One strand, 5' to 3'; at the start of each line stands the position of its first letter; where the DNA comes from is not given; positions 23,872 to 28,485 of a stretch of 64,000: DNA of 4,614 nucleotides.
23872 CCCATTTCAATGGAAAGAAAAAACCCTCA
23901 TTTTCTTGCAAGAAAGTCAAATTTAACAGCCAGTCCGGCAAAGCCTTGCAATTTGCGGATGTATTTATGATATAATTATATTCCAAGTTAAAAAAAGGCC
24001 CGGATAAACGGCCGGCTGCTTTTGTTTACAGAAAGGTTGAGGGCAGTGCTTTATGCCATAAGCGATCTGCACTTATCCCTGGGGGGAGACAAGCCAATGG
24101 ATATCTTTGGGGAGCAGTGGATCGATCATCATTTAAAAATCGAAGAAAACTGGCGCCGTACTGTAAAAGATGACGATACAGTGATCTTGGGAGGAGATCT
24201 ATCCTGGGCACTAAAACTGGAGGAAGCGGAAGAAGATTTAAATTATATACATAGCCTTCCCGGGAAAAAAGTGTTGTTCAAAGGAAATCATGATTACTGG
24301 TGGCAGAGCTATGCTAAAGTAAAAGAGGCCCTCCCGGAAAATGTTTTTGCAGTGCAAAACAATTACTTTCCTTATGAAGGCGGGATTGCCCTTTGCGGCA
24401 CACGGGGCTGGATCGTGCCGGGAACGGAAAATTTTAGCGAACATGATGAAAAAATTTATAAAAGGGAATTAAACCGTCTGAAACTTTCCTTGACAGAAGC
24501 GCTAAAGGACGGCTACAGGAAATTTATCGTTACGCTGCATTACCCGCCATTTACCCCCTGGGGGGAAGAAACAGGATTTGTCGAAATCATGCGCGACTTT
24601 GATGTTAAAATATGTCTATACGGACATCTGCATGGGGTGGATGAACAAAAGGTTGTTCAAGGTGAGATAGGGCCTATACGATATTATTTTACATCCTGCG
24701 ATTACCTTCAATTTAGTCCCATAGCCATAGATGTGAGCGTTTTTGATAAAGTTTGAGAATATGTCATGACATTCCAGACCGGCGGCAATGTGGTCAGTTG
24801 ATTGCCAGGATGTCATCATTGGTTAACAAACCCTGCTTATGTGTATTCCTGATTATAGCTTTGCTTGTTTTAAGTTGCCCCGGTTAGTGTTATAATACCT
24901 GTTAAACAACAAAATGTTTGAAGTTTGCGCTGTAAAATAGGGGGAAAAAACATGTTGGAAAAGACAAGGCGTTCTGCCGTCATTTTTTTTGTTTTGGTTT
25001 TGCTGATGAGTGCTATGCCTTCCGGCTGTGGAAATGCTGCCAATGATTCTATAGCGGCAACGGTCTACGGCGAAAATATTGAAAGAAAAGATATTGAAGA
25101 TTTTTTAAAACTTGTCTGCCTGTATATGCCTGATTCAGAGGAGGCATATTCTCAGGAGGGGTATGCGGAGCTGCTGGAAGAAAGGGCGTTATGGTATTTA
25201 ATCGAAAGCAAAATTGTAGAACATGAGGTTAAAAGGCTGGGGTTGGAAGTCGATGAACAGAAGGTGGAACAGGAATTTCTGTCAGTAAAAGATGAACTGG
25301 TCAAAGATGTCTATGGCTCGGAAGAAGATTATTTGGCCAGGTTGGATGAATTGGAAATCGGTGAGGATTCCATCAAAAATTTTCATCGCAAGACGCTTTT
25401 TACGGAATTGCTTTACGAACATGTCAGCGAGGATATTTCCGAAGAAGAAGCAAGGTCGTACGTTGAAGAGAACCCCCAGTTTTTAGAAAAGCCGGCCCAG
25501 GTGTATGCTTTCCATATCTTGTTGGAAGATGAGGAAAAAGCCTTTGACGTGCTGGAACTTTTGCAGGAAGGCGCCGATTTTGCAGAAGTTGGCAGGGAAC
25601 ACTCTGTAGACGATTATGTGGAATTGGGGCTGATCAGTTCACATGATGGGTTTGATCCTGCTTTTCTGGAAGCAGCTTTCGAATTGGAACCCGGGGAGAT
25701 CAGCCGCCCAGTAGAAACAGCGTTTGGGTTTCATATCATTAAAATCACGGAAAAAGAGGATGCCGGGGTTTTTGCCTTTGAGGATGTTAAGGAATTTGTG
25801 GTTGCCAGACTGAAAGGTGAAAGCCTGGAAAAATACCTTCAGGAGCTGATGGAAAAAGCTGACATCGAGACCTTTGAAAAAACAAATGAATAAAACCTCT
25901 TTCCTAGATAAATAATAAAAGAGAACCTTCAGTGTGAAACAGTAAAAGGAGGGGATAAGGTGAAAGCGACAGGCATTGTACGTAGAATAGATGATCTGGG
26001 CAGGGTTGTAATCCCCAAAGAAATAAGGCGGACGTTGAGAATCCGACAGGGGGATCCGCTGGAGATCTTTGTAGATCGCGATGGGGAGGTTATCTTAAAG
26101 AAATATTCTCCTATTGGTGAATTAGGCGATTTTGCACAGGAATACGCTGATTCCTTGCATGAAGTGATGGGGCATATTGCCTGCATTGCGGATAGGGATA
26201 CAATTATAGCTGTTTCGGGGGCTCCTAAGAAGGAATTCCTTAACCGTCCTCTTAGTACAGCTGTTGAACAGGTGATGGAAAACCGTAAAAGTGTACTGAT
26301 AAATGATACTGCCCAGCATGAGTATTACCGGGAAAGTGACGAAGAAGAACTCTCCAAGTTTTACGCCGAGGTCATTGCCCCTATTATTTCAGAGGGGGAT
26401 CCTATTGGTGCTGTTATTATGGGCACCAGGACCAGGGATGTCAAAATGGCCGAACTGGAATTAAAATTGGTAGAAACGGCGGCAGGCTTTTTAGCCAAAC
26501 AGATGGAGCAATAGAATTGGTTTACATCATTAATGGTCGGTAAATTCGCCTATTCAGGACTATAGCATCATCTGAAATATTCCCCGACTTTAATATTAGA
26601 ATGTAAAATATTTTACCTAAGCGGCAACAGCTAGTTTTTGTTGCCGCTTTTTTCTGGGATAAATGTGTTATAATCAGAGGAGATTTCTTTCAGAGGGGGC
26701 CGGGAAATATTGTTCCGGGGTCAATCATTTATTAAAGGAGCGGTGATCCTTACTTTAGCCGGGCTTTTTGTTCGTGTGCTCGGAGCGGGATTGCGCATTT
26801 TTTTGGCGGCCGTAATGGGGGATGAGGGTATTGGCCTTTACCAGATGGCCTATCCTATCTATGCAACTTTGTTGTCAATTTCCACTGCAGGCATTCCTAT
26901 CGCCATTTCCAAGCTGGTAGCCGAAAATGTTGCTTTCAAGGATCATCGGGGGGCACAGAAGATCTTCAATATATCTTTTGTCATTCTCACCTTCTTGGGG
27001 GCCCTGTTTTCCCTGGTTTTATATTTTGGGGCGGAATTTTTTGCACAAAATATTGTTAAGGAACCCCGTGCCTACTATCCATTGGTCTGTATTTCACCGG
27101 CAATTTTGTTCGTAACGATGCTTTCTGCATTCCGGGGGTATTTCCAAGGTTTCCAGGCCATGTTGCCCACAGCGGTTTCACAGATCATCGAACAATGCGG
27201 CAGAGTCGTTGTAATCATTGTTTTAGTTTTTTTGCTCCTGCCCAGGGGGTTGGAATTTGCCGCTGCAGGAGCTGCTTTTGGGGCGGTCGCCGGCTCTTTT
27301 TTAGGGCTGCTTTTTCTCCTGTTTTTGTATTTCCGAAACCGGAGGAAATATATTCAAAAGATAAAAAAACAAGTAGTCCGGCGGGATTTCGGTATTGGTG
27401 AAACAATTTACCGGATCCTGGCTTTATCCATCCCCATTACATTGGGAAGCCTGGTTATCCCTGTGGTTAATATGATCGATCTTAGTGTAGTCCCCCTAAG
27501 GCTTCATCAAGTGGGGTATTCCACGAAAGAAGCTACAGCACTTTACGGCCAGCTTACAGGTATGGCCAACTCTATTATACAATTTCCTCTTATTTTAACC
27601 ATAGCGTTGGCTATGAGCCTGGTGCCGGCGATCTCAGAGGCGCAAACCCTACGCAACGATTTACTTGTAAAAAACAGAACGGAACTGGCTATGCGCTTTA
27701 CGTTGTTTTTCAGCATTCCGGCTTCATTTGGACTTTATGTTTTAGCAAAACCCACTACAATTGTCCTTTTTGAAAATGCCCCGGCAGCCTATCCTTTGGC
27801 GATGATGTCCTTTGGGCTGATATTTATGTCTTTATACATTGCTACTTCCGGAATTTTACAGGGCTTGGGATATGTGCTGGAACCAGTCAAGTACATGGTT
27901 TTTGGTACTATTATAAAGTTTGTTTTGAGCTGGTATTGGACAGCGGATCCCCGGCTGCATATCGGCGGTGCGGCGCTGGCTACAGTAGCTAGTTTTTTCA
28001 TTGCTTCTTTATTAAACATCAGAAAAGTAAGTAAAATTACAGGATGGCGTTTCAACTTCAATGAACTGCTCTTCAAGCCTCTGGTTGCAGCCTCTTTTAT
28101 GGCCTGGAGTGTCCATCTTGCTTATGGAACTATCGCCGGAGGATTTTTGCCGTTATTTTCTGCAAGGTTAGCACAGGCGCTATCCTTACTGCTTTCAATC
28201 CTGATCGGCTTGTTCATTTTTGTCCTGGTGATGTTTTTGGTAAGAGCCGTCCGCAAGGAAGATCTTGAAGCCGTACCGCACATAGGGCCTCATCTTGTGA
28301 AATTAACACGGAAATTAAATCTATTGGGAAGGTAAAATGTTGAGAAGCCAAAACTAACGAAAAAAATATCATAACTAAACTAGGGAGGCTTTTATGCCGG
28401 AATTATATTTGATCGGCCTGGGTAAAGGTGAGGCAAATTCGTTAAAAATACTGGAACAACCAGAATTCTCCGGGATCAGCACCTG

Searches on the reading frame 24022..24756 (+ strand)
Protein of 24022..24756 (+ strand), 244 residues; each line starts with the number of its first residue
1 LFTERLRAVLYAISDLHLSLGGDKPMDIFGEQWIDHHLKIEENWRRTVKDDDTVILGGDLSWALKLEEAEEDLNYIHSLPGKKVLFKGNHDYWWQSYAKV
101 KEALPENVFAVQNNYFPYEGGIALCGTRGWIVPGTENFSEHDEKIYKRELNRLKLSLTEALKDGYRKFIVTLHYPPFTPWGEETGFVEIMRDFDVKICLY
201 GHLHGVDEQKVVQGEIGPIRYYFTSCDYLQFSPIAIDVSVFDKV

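Call 32: search_protein_families(library=pfam, proteins=[window:24022-24756:+], max_evalue=0.00001)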
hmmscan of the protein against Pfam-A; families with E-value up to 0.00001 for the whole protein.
window:24022-24756:+ (244 aa): 1 family
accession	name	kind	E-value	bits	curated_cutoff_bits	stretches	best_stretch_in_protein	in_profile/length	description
PF00149.33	Metallophos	-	2.8e-12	47.9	21.5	1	11-204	4-189/191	Calcineurin-like phosphoesterase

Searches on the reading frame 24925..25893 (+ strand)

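Call 32: search_protein_families(library=pfam, proteins=[window:24925-25893:+], max_evalue=0.00001)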
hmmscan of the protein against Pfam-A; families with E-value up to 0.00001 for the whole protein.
window:24925-25893:+ (322 aa): 5 families
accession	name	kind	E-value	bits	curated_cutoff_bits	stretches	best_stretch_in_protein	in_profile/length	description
PF13145.12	Rotamase_2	-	7e-17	62.8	27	1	171-290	1-121/121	PPIC-type PPIASE domain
PF13616.12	Rotamase_3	-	5.1e-13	50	22.5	1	202-277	36-115/116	PPIC-type PPIASE domain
PF00639.27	Rotamase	-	2.9e-12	47.9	21.7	1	204-275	20-96/97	PPIC-type PPIASE domain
PF13624.11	SurA_N_3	-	3.5e-08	33.9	27.2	1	13-158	4-156/162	SurA-like N-terminal domain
PF13623.11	SurA_N_2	-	1.6e-06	28.5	28.5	1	19-120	15-121/145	SurA-like N-terminal domain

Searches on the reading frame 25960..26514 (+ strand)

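Call 32: search_protein_families(library=pfam, proteins=[window:25960-26514:+], max_evalue=0.00001)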
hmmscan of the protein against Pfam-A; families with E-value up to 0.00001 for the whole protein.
window:25960-26514:+ (184 aa): 4 families
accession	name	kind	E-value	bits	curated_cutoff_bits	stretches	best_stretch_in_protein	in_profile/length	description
PF15714.11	SpoVT_C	-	6.3e-49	165.7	27.5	1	54-183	1-128/128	Stage V sporulation protein T C-terminal, transcription factor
PF04014.23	MazE_antitoxin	-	1.1e-13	51.3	24.7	1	7-51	1-45/48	Antidote-toxin recognition MazE, bacterial antitoxin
PF13185.12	GAF_2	-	4.6e-09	37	28.6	1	54-177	6-130/136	GAF domain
PF01590.32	GAF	-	1.4e-06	29.3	22.4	1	55-180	2-131/133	GAF domain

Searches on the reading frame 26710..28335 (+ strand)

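Call 32: search_protein_families(library=pfam, proteins=[window:26710-28335:+], max_evalue=0.00001)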
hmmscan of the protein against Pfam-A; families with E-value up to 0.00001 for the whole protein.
window:26710-28335:+ (541 aa): 3 families
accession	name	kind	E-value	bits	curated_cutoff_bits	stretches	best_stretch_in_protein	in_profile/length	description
PF01943.22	Polysacc_synt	-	1.1e-30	107.4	28.2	1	8-311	2-273/274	Polysaccharide biosynthesis protein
PF03023.19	MurJ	-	7.1e-13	48.4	27.4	1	79-469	49-434/451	Lipid II flippase MurJ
PF01554.23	MatE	-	6.3e-09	36.2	24.9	0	28-160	16-150/161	MatE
